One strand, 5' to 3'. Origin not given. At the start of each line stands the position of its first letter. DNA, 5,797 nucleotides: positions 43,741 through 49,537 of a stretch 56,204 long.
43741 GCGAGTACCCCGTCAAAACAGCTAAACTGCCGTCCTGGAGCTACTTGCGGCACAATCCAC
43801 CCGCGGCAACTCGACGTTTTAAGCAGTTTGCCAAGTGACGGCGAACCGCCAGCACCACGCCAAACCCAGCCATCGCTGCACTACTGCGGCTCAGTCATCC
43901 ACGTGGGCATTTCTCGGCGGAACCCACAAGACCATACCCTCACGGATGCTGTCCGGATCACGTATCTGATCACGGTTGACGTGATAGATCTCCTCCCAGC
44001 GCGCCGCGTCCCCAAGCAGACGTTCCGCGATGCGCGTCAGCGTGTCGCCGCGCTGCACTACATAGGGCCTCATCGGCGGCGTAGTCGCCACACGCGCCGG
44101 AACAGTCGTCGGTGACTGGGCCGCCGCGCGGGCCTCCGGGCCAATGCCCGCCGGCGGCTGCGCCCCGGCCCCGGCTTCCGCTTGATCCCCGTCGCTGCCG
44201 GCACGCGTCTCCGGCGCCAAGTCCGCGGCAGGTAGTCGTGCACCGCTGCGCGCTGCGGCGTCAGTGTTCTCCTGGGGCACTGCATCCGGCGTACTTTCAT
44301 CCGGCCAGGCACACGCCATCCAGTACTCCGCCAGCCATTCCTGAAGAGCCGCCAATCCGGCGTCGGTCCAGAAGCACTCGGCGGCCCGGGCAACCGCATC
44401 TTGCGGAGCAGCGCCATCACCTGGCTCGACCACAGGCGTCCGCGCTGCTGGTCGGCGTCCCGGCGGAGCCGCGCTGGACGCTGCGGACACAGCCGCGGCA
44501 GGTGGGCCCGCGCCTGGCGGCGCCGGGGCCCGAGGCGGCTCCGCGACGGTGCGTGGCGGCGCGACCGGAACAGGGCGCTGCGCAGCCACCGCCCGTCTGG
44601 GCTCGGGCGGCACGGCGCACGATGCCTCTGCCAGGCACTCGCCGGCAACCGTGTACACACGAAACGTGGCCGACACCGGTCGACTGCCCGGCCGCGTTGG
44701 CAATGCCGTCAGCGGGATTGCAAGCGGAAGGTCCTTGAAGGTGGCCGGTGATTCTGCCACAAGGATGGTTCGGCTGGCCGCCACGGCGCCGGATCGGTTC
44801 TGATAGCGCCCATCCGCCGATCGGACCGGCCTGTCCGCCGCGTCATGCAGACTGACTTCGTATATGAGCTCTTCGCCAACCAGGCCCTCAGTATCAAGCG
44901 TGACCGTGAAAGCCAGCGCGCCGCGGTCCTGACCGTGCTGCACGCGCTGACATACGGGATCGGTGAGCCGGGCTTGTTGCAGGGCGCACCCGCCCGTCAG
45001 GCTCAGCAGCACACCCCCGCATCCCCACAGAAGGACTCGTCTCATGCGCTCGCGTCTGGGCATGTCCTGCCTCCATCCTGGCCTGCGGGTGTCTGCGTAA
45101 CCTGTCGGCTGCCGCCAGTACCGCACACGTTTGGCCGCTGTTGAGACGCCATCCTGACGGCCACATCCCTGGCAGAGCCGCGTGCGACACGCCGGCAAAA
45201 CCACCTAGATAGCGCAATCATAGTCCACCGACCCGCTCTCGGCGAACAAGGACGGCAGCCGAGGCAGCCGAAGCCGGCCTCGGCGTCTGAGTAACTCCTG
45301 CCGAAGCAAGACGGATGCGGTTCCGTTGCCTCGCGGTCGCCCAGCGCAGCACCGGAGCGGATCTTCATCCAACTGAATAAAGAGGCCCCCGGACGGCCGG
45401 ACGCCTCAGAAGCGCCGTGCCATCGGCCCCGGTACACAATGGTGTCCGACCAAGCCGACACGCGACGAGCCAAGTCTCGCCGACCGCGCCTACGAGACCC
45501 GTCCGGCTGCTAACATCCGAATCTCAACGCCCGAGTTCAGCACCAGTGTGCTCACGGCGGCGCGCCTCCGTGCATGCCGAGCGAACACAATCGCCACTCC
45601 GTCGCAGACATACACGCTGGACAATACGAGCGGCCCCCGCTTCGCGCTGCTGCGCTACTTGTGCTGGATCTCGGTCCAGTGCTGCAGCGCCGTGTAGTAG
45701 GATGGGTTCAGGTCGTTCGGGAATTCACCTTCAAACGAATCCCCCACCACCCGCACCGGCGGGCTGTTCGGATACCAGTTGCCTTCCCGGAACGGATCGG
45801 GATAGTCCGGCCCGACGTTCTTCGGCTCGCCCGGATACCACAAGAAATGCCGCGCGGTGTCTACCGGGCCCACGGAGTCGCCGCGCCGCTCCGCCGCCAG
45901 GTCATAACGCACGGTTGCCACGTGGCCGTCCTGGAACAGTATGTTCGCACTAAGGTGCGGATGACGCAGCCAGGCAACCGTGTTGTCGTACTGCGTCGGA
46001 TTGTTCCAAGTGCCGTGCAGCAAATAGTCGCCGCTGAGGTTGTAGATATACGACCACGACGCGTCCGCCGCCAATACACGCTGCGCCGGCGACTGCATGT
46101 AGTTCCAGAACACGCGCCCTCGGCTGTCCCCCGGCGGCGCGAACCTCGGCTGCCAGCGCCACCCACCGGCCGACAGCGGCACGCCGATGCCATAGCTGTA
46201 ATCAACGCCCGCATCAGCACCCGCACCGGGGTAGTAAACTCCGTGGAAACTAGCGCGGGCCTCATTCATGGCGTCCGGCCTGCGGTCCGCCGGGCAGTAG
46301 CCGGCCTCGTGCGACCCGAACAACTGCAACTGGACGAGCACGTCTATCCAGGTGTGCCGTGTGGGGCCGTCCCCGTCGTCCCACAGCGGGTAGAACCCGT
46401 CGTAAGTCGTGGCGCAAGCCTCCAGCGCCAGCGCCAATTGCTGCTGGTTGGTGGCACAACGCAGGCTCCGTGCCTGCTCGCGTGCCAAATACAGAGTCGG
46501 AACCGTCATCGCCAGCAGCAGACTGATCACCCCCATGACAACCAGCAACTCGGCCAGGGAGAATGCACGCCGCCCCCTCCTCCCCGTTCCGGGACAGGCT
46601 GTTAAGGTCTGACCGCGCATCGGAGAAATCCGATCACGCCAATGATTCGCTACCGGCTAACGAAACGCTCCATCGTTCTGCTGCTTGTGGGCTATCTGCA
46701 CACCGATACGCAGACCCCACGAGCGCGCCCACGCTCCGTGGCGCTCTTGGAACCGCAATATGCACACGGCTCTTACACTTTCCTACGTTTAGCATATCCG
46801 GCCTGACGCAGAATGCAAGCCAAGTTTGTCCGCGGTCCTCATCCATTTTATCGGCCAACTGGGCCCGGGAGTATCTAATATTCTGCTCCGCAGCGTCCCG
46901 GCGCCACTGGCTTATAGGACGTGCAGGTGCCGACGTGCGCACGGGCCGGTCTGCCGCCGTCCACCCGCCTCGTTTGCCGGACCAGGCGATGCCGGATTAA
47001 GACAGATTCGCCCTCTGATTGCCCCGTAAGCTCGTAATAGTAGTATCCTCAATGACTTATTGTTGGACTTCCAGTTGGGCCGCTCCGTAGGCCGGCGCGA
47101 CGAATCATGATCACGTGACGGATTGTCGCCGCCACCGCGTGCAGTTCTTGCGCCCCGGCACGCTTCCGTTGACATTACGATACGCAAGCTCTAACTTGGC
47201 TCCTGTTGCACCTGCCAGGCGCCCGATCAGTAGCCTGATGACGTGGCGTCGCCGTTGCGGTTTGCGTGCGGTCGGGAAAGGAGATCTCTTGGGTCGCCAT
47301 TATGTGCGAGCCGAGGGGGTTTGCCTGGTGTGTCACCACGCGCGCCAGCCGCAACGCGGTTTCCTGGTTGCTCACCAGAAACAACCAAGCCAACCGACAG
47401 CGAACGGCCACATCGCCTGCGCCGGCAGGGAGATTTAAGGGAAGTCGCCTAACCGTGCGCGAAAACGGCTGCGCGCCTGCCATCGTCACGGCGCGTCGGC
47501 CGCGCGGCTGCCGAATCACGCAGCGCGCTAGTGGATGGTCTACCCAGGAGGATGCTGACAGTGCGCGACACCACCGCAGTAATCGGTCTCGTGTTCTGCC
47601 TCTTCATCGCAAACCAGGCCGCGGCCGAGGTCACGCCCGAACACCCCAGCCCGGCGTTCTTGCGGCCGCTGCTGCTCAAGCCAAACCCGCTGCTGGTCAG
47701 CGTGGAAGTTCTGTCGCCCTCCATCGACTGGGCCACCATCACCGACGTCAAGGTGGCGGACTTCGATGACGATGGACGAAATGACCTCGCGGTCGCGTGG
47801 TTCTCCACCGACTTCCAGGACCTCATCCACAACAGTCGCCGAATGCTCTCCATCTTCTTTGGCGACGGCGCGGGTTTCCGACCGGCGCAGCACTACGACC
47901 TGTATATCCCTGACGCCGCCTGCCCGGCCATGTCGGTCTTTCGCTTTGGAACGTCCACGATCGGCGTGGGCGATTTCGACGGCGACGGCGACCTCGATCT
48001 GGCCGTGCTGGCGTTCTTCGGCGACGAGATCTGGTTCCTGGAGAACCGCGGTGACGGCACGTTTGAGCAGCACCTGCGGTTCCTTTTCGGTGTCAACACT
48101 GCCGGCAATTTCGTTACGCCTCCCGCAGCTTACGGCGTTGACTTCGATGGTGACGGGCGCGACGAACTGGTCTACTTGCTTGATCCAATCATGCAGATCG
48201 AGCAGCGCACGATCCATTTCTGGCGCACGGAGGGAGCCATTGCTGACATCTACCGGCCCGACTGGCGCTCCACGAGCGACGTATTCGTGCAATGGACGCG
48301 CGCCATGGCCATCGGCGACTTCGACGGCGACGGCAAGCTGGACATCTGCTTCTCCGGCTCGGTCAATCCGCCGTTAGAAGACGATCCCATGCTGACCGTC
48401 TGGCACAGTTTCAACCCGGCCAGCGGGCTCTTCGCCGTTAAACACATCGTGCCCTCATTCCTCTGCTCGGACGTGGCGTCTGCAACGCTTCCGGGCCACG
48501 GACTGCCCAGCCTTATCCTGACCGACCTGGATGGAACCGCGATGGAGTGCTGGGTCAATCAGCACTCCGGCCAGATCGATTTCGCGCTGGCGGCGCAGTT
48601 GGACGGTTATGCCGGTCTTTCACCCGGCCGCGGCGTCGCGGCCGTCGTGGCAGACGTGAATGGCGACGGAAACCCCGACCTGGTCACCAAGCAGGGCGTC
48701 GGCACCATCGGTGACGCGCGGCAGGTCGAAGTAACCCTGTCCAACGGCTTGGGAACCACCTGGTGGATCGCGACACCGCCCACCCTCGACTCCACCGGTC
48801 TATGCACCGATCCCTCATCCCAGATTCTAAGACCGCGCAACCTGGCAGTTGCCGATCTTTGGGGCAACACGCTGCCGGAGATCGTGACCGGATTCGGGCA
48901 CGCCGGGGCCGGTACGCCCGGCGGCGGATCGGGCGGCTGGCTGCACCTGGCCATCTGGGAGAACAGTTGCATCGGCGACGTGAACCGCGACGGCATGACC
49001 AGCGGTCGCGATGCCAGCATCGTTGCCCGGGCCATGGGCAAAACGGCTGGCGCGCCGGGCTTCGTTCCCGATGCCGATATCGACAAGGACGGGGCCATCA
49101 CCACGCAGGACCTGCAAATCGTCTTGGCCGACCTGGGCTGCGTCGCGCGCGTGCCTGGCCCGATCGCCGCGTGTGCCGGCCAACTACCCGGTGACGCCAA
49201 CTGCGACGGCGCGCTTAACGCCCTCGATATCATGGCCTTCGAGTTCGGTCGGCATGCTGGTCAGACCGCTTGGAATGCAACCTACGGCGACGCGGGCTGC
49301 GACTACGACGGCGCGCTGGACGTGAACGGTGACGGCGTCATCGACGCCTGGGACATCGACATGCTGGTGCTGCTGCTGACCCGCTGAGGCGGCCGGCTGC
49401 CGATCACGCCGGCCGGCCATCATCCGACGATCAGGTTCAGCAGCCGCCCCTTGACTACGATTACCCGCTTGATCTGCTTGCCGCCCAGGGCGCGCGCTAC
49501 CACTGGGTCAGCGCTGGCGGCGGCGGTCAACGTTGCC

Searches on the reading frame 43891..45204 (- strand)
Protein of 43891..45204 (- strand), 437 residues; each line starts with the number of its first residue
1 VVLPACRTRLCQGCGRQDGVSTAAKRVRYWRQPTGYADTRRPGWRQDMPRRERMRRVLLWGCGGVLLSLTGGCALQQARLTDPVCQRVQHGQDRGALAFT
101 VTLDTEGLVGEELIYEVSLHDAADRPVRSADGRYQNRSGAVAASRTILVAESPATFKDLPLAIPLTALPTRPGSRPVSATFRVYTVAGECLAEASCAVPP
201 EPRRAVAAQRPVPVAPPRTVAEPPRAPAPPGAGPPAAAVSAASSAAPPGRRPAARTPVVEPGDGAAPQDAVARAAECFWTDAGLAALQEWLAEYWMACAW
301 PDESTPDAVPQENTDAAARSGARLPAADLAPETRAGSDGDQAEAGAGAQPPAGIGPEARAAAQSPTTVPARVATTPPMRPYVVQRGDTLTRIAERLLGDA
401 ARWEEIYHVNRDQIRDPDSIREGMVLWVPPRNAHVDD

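Call 89: search_protein_families(library=pfam, proteins=[window:43891-45204:-], max_evalue=0.01)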
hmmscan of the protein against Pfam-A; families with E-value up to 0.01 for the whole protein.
window:43891-45204:- (437 aa): 1 family
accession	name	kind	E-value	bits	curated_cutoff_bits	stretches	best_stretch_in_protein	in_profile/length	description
PF01476.26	LysM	-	6.8e-08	32.8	20.9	1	381-429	1-43/43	LysM domain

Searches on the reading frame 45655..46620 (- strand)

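Call 11: search_protein_families(library=pfam, proteins=[window:45655-46620:-], max_evalue=0.001)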
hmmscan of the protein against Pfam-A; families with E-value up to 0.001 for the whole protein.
window:45655-46620:- (321 aa): 2 families
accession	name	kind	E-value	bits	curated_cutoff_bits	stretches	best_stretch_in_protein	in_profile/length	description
PF07596.16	SBP_bac_10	-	4.9e-06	27.2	23.3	1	46-91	3-52/268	Protein of unknown function (DUF1559)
PF07963.17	N_methyl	-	7.4e-05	22.6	21.2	1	14-39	1-26/27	Prokaryotic N-terminal methylation motif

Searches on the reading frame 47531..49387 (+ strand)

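Call 11: search_protein_families(library=pfam, proteins=[window:47531-49387:+], max_evalue=0.001)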
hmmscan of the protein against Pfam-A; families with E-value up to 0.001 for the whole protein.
window:47531-49387:+ (618 aa): 3 families
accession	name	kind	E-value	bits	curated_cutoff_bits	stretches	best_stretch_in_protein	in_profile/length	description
PF13517.12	FG-GAP_3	-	5.2e-19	69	26.9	4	148-214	1-60/61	FG-GAP-like repeat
PF01839.29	FG-GAP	-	5.5e-12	45.7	22.1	1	368-387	2-21/37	FG-GAP repeat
PF00404.24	Dockerin_1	-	4.5e-10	40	22.9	2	482-531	2-52/57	Dockerin type I domain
